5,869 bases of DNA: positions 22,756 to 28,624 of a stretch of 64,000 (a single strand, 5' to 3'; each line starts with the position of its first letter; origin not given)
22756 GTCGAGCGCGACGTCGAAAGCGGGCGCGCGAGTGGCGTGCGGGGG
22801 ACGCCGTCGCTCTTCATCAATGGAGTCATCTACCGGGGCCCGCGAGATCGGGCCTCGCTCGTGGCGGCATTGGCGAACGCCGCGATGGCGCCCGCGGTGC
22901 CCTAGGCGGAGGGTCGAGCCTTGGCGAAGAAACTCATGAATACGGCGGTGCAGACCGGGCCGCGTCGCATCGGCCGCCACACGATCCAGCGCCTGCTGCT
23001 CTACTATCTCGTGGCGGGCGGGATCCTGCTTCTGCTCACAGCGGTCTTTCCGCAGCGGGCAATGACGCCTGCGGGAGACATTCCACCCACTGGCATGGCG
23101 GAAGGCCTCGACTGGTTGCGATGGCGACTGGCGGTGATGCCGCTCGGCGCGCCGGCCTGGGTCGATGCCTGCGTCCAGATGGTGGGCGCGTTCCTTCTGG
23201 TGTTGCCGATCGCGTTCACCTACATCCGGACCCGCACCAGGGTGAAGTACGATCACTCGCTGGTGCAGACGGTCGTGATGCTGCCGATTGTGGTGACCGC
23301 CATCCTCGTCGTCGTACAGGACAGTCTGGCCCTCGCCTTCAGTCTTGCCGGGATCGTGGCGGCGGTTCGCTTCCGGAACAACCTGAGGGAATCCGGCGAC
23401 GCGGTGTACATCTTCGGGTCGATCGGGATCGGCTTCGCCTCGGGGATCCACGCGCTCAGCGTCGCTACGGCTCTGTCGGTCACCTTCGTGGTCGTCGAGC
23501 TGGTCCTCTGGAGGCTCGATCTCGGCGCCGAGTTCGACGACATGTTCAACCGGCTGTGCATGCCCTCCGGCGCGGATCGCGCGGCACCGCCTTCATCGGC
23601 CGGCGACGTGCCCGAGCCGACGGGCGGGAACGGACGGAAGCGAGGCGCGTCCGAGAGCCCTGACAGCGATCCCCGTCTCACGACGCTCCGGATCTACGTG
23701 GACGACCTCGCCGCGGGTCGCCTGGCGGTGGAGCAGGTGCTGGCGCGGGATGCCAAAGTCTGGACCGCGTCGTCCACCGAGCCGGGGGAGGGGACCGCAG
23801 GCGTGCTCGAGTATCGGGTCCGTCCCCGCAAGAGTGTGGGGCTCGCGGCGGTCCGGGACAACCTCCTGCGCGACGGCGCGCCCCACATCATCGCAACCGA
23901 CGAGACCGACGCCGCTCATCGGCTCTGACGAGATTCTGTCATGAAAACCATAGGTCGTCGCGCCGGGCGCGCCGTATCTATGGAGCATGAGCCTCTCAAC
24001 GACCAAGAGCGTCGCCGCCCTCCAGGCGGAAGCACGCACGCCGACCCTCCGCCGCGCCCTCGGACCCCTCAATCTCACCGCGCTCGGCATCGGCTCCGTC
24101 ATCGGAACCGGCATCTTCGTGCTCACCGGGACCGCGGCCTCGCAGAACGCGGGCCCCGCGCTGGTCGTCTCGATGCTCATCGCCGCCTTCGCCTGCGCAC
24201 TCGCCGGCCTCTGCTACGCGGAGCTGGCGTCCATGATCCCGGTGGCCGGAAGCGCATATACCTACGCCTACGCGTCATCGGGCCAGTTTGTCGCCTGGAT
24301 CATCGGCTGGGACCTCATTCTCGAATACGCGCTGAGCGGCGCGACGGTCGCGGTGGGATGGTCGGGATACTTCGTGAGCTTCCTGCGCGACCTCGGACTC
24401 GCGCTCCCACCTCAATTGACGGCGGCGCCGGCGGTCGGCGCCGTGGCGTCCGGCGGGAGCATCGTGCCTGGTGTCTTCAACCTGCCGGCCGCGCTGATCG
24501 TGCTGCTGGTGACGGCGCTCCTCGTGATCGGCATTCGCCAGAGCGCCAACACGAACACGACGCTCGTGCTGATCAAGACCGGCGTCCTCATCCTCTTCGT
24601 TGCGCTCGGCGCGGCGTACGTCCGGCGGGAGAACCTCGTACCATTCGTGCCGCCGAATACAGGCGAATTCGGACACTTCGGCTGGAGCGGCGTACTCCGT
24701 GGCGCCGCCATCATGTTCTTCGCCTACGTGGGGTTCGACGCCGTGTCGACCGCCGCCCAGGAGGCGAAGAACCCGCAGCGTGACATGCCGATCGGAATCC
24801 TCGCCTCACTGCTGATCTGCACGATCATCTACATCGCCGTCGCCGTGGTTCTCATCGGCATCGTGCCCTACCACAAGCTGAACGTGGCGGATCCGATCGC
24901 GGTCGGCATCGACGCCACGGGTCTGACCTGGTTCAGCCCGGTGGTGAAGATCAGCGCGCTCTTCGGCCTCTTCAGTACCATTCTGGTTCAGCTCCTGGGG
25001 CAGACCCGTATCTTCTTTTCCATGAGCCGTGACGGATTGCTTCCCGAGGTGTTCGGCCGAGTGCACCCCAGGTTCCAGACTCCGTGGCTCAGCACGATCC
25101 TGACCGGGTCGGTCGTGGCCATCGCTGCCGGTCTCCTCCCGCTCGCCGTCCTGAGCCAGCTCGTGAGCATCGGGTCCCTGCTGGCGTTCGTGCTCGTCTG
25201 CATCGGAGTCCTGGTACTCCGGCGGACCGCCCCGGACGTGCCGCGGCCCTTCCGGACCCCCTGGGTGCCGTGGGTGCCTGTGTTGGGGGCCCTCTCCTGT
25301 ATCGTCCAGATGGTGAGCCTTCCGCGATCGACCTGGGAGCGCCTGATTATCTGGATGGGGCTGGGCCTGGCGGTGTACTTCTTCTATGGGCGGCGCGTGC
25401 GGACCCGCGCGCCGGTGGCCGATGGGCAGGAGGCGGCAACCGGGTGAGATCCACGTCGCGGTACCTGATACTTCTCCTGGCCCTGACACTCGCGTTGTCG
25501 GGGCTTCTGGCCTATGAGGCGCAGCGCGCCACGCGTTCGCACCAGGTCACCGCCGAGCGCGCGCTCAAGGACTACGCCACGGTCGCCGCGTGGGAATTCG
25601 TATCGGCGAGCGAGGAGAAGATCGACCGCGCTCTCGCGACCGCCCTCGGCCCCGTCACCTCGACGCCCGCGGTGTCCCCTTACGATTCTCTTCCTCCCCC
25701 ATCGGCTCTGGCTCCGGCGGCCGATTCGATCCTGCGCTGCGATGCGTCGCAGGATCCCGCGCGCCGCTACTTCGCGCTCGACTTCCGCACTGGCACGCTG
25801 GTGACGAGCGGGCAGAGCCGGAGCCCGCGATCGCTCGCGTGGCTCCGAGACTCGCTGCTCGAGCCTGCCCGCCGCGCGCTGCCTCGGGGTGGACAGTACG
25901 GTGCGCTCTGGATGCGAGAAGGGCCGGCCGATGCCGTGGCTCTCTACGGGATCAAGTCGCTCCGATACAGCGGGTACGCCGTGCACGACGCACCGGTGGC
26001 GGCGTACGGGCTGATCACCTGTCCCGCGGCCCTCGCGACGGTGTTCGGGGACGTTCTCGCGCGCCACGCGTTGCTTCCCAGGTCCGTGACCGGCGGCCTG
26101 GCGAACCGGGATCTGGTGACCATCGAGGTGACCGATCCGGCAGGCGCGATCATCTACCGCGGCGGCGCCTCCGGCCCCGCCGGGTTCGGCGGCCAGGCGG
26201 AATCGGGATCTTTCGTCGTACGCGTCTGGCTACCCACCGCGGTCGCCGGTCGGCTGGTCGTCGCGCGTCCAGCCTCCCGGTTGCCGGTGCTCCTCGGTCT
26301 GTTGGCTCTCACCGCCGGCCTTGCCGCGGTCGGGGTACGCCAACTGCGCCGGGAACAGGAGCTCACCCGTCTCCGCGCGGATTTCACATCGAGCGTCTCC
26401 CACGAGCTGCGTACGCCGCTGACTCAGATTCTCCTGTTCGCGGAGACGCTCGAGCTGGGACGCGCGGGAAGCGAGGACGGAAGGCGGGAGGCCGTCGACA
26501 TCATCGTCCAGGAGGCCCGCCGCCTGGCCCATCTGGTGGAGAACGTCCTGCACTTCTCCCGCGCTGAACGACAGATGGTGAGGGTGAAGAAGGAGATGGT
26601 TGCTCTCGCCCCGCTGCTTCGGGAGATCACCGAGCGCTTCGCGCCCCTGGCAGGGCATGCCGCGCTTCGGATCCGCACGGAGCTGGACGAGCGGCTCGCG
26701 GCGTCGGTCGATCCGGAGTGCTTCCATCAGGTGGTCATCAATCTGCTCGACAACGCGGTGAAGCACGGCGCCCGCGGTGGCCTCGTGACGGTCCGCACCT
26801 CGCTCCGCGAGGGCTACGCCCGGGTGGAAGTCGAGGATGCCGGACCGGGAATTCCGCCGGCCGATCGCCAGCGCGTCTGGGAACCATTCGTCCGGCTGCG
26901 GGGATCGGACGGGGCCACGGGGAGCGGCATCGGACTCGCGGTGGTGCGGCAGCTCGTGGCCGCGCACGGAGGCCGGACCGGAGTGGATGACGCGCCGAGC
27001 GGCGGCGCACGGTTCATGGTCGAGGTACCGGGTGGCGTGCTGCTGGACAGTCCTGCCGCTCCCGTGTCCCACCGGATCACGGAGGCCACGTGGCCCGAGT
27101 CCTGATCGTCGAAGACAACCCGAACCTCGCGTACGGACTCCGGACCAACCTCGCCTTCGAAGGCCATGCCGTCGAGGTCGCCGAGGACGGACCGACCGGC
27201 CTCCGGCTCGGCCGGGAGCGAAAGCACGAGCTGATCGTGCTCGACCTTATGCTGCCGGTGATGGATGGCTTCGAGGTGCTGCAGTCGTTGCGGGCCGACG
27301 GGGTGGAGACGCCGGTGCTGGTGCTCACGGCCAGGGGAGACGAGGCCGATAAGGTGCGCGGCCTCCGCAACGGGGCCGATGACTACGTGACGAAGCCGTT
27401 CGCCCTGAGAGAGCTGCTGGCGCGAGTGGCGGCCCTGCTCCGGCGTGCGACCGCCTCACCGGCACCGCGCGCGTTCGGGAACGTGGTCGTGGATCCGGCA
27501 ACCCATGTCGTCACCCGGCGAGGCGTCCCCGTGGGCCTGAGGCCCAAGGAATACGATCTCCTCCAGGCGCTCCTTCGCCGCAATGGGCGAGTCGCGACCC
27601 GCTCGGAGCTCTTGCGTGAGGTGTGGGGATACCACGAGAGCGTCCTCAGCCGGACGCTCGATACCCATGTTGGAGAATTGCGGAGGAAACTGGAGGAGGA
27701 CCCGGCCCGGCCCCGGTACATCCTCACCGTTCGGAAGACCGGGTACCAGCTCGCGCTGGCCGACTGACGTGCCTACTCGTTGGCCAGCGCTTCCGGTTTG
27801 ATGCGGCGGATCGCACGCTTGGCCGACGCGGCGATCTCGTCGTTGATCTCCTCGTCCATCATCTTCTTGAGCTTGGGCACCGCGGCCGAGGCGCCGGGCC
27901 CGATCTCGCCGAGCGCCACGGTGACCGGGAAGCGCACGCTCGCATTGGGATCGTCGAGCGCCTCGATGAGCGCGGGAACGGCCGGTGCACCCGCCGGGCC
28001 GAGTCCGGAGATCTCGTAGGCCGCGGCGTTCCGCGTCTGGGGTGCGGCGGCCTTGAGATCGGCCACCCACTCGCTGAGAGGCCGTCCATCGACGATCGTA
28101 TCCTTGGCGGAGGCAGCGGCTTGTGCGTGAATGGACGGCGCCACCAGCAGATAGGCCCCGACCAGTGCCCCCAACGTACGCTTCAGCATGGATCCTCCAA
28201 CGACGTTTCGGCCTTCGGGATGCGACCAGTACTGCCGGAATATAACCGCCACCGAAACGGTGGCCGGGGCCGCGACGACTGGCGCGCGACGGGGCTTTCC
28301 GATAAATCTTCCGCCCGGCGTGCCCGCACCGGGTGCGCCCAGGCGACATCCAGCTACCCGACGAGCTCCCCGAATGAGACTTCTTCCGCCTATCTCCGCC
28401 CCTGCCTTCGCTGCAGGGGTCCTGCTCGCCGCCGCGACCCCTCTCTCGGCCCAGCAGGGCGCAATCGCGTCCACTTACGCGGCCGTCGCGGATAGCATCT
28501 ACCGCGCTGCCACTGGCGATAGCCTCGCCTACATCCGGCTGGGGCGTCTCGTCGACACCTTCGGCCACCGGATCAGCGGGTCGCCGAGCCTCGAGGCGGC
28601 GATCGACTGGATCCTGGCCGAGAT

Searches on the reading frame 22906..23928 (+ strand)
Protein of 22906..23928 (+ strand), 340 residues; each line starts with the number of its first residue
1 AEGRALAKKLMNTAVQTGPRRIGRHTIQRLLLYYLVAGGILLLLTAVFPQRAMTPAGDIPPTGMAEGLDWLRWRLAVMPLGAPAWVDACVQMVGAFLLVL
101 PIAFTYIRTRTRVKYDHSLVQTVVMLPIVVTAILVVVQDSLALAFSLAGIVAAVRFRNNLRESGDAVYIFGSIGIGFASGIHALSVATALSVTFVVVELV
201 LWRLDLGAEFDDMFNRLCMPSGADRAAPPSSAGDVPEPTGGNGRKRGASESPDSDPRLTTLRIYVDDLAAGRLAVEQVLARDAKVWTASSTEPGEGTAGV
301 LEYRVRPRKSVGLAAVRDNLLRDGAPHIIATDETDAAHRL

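Call 45: search_protein_families(library=pfam, proteins=[window:22906-23928:+], max_evalue=0.0001)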
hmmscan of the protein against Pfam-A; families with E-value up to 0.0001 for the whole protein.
window:22906-23928:+ (340 aa): 1 family
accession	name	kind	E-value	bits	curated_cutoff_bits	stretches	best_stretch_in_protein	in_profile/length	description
PF16316.10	DUF4956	-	1.4e-10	41.6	30.6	1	102-203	9-108/169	Domain of unknown function (DUF4956)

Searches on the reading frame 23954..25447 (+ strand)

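Call 45: search_protein_families(library=pfam, proteins=[window:23954-25447:+], max_evalue=0.0001)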
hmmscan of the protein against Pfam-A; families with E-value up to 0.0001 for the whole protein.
window:23954-25447:+ (497 aa): 3 families
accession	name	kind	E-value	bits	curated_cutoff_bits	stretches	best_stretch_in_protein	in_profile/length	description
PF13520.12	AA_permease_2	-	1e-60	206.3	27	1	36-468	1-421/427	Amino acid permease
PF00324.27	AA_permease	-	8.5e-44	150.4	24.6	1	43-452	4-416/470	Amino acid permease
PF13906.12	AA_permease_C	-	1.7e-13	50.9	27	1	433-481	1-49/51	C-terminus of AA_permease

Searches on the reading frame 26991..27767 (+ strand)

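Call 45: search_protein_families(library=pfam, proteins=[window:26991-27767:+], max_evalue=0.0001)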
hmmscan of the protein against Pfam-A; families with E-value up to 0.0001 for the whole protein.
window:26991-27767:+ (258 aa): 2 families
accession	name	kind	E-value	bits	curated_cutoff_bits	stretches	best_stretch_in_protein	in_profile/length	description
PF00072.30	Response_reg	-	4.2e-27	95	30.2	1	37-146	1-110/111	Response regulator receiver domain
PF00486.34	Trans_reg_C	-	1.6e-26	92.6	26.2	1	180-254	3-77/77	Transcriptional regulatory protein, C terminal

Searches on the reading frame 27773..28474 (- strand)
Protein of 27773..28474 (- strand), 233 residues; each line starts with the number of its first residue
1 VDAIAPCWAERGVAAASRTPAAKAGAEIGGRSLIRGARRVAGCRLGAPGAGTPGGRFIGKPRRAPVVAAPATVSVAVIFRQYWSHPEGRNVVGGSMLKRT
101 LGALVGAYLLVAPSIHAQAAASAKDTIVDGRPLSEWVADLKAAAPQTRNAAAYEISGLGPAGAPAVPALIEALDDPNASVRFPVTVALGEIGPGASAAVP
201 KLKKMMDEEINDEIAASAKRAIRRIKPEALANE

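Call 45: search_protein_families(library=pfam, proteins=[window:27773-28474:-], max_evalue=0.0001)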
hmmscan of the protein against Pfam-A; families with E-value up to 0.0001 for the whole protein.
window:27773-28474:- (233 aa): 1 family
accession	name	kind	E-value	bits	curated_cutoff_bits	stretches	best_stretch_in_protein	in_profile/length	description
PF13646.12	HEAT_2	-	9.1e-10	39.1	27.7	1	140-222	8-87/88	HEAT repeats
